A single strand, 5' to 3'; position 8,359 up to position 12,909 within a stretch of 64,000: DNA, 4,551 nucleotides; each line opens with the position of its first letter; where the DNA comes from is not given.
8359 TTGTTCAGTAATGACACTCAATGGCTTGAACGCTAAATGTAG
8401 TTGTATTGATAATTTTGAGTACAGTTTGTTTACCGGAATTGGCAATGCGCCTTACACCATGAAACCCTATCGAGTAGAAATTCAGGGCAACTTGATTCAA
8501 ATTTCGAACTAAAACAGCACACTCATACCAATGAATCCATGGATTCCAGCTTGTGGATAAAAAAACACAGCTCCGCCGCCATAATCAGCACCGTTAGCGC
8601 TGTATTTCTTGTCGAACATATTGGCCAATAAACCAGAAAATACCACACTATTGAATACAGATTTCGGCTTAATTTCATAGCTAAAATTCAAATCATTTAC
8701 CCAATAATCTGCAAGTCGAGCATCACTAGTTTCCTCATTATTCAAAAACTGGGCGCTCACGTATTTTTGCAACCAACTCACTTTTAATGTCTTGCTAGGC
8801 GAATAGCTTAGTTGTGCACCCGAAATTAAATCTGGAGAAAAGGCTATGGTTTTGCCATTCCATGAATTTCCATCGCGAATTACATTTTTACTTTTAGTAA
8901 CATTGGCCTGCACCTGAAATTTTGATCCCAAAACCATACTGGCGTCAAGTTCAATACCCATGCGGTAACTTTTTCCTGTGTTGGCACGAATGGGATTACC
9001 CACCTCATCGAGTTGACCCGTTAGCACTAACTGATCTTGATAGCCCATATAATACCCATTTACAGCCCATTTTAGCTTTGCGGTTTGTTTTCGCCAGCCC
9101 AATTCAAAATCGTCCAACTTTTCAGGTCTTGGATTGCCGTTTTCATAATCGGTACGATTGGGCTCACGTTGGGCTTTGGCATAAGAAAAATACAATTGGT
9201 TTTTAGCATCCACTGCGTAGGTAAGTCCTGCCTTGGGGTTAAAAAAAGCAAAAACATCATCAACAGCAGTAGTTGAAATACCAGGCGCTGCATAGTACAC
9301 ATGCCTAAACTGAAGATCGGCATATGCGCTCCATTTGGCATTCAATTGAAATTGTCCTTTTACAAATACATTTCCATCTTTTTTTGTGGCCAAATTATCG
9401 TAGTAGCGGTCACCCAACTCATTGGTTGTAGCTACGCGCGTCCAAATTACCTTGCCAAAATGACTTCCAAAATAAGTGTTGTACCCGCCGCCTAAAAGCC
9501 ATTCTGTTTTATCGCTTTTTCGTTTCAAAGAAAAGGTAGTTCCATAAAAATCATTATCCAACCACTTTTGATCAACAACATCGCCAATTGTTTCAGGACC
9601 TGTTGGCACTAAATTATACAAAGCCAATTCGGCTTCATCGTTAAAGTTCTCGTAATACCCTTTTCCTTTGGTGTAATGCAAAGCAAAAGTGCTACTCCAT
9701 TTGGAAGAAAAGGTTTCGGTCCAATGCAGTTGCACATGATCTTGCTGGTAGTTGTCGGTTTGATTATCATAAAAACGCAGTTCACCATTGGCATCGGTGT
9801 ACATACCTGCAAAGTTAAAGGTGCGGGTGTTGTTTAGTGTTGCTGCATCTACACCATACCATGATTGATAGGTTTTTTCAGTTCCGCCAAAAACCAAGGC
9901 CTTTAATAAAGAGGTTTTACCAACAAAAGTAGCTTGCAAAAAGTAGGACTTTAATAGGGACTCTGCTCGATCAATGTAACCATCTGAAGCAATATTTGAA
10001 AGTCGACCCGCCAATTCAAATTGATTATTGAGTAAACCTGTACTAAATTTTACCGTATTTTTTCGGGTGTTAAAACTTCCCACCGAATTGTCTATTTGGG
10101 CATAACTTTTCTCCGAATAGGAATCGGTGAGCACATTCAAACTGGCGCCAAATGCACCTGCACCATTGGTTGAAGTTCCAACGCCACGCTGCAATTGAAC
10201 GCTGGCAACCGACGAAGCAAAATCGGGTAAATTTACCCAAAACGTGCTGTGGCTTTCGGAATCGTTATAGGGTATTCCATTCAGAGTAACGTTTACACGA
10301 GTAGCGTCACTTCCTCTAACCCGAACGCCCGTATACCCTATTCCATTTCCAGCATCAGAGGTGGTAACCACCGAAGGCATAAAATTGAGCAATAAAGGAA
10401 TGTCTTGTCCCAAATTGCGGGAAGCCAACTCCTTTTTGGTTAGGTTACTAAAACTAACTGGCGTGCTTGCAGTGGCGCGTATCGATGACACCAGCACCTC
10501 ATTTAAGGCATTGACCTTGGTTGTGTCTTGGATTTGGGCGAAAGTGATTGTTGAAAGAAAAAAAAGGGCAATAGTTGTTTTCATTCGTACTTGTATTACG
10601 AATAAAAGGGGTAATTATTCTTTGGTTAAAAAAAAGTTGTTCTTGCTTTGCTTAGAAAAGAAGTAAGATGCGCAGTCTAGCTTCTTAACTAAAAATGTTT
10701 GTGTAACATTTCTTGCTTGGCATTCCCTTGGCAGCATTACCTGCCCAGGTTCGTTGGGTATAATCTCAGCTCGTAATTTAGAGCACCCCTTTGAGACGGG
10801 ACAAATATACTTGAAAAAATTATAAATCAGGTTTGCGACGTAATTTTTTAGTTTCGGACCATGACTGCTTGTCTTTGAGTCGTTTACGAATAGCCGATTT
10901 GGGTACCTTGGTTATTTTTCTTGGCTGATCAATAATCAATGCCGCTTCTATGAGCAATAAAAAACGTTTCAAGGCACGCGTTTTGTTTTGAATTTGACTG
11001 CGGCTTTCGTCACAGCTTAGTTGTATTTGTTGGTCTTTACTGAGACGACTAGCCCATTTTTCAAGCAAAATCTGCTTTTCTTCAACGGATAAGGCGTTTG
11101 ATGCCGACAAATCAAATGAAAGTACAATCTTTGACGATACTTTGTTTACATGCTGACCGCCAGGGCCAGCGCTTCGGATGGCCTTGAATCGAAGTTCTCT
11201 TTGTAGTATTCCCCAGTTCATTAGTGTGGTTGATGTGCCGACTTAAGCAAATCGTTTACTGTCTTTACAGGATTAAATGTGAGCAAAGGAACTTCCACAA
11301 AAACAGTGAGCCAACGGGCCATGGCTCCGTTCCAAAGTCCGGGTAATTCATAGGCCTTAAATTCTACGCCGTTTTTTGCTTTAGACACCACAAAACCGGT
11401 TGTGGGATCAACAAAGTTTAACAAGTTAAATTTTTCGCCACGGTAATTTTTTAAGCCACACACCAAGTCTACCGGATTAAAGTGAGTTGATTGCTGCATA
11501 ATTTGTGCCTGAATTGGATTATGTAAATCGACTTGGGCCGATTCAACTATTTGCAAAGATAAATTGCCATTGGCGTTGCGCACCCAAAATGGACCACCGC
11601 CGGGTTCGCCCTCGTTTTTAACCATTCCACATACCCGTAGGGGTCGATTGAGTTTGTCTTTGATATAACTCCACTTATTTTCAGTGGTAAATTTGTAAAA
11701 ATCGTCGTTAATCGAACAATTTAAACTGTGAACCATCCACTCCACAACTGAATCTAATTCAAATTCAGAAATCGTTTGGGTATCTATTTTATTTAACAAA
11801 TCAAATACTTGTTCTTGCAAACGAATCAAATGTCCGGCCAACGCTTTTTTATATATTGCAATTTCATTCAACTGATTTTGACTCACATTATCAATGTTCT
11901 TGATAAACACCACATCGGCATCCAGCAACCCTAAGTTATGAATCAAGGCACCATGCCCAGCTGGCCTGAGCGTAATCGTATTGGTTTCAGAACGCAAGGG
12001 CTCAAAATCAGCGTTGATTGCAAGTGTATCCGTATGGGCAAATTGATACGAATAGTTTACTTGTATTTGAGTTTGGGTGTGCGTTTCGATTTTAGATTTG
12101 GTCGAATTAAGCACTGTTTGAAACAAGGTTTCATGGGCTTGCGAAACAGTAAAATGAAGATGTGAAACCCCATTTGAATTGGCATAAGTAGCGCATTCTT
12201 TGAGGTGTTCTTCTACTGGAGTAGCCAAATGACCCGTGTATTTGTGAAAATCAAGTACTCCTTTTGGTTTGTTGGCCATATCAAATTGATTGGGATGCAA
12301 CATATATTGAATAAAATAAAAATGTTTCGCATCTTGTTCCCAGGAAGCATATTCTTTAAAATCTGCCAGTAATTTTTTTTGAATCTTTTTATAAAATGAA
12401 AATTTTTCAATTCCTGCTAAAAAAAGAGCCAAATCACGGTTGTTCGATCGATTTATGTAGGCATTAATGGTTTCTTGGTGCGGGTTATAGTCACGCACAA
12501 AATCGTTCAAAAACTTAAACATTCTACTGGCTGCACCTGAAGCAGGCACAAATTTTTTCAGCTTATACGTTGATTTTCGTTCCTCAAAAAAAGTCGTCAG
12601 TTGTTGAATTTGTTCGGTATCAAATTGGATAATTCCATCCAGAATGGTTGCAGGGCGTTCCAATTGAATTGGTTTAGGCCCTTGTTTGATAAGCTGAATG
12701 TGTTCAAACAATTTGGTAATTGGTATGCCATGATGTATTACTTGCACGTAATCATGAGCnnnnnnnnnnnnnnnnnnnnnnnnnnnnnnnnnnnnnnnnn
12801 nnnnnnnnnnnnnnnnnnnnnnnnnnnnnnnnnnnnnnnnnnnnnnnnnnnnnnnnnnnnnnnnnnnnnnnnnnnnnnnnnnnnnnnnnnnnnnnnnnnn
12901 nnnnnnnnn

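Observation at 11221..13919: PnuC plus NadR-kinase::DUF4301 fusion: candidate two-step salvage enzyme with a UGPase-like nucleotidyltransferase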

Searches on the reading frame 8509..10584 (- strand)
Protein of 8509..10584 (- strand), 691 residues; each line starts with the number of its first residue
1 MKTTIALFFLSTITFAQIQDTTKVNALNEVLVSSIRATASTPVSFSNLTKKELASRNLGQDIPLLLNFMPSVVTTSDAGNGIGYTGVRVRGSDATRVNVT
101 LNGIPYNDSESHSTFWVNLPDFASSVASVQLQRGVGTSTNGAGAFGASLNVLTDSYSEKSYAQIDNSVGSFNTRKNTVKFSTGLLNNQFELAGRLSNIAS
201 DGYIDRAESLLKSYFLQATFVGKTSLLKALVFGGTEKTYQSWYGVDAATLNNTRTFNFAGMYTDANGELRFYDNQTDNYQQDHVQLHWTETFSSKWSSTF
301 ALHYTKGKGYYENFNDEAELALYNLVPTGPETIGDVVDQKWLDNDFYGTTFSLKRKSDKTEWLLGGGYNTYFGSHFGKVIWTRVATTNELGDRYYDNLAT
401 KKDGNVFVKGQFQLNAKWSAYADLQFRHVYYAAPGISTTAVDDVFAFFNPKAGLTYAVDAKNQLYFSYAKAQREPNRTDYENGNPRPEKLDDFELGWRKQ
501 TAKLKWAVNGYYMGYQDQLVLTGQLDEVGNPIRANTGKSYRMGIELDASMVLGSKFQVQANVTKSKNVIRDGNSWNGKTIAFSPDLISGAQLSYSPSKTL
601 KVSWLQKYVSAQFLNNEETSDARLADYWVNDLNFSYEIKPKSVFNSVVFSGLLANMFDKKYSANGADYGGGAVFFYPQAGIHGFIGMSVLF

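Call 3: search_protein_families(library=pfam, proteins=[window:8509-10584:-], max_evalue=0.01)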
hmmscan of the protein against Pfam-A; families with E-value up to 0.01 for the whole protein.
window:8509-10584:- (691 aa): 2 families
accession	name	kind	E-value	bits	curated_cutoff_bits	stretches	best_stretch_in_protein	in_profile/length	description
PF00593.30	TonB_dep_Rec_b-barrel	-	1e-22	82.1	27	1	245-641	19-425/436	TonB dependent receptor-like, beta-barrel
PF07715.20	Plug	-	9.1e-12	45.9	23.9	1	39-147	3-106/107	TonB-dependent Receptor Plug Domain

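Call 4: search_protein_families(library=ncbifam, proteins=[window:8509-10584:-], max_evalue=0.01)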
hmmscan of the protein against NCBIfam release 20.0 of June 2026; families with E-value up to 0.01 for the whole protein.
window:8509-10584:- (691 aa): 1 family
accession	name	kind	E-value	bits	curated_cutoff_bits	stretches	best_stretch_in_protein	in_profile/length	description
NF053590.1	TonB_dep_TOL0244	equivalog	0.00021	20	645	1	448-569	360-496/604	TOL_0244 family TonB-dependent receptor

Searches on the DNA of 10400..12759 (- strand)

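Call 6: search_rna_families(source=window, start=10400, end=11400, threshold=evalue, max_evalue=10, show_alignments=2)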
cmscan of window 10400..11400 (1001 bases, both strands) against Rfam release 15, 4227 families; matches with E-value up to 10: 5.
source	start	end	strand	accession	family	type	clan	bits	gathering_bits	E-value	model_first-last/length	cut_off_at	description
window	10707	10800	-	RF00059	TPP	Cis-reg; riboswitch;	-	42.1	54.3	1.1e-06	1-105/105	no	TPP riboswitch aptamer (THI element)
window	10475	10634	+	RF03532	SQ2397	Cis-reg;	-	16.5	100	3.7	1-243/243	no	Cis-regulator of HTH transcription factor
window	11369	11399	+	RF00037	IRE_I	Cis-reg;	-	16.4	34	2.2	1-36/36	no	Iron response element I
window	10540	10582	+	RF03528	mir-1264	Gene; miRNA;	-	16.3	79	4.4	10-52/67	no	mir-1264 microRNA precursor family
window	10864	10922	+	RF00110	RybB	Gene; sRNA;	-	15.8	40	2.5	1-79/79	no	RybB RNA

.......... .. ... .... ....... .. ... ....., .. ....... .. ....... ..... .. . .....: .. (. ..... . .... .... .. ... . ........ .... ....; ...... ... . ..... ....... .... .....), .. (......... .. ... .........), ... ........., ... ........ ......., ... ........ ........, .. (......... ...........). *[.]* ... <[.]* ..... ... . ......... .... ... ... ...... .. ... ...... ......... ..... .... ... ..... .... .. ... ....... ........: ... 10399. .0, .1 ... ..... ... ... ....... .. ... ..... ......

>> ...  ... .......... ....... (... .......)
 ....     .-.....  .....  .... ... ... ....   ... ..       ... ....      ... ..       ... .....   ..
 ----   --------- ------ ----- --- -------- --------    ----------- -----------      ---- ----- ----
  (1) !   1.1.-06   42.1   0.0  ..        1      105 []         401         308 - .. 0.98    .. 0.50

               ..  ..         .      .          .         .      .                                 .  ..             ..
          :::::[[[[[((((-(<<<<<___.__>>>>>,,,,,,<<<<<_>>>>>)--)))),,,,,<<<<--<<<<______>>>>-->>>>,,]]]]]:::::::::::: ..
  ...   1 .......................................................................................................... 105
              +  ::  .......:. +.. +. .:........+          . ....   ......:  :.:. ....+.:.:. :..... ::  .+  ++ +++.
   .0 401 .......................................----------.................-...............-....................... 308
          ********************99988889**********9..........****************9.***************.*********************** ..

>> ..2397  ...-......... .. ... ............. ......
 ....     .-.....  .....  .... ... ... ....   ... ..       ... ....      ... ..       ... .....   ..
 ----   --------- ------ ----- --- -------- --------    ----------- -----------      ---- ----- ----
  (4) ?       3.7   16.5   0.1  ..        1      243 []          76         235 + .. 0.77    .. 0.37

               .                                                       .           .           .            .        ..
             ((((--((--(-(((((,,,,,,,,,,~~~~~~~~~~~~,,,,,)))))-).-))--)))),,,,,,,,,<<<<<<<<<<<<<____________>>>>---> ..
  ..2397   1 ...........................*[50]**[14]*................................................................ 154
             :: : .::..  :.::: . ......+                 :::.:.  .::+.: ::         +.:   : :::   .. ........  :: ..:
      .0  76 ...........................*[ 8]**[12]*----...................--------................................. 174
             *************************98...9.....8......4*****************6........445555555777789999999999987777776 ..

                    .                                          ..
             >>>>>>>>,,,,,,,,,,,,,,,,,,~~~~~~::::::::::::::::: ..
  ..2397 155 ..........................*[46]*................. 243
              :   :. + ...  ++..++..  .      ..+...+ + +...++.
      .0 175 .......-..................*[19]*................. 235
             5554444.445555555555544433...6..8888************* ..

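Call 43: search_rna_families(sources=[L002, L010, L018, L023, L035, L037, L050, L072], threshold=gathering)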
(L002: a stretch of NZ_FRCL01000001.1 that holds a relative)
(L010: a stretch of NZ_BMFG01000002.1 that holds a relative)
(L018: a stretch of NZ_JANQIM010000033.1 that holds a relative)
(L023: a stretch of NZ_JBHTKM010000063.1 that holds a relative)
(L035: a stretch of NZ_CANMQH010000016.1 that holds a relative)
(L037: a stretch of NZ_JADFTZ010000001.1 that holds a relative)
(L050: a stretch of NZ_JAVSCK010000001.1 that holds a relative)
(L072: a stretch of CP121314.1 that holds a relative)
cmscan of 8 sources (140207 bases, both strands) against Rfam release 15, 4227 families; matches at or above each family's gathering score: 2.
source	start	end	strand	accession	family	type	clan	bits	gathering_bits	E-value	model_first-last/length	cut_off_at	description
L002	5310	5388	-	RF01705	Flavo-1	Gene; sRNA;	-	67.5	42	2.8e-12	1-76/76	no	Flavo-1 RNA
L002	1092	1175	+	RF01705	Flavo-1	Gene; sRNA;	-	54.9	42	8.2e-09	1-76/76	no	Flavo-1 RNA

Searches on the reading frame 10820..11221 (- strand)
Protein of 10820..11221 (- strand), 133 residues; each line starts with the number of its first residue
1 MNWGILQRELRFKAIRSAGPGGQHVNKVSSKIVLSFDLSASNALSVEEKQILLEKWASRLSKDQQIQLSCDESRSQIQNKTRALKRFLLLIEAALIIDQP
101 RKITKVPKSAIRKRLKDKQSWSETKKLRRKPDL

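Call 3: search_protein_families(library=pfam, proteins=[window:10820-11221:-], max_evalue=0.01)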
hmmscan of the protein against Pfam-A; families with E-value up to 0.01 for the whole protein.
window:10820-11221:- (133 aa): 2 families
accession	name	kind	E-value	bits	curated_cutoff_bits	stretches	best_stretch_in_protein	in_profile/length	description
PF00472.26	RF-1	-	6.8e-17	61.9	35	1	5-128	7-102/116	RF-1 domain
PF10213.14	MRP-S28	-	0.0049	17.8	22.3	1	26-108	23-103/127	Mitochondrial ribosomal subunit protein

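Call 4: search_protein_families(library=ncbifam, proteins=[window:10820-11221:-], max_evalue=0.01)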
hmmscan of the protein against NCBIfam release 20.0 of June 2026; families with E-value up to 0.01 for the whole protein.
window:10820-11221:- (133 aa): 5 families
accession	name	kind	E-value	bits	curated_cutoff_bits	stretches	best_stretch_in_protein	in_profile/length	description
NF006718.0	PRK09256.1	equivalog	2.8e-34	117.8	100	1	5-131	12-137/140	alternative ribosome rescue aminoacyl-tRNA hydrolase ArfB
TIGR00020.2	prfB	exception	2.3e-09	36.8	370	1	5-86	224-280/353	peptide chain release factor 2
NF001859.2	PRK00591.1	equivalog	2.9e-09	36.5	400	1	5-89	211-270/347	peptide chain release factor 1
TIGR00019.1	prfA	equivalog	2.3e-08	33.4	423.25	1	5-34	219-248/361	peptide chain release factor 1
TIGR03072.1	release_prfH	equivalog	3.2e-08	33.3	166.65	1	6-32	104-130/200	peptide chain release factor H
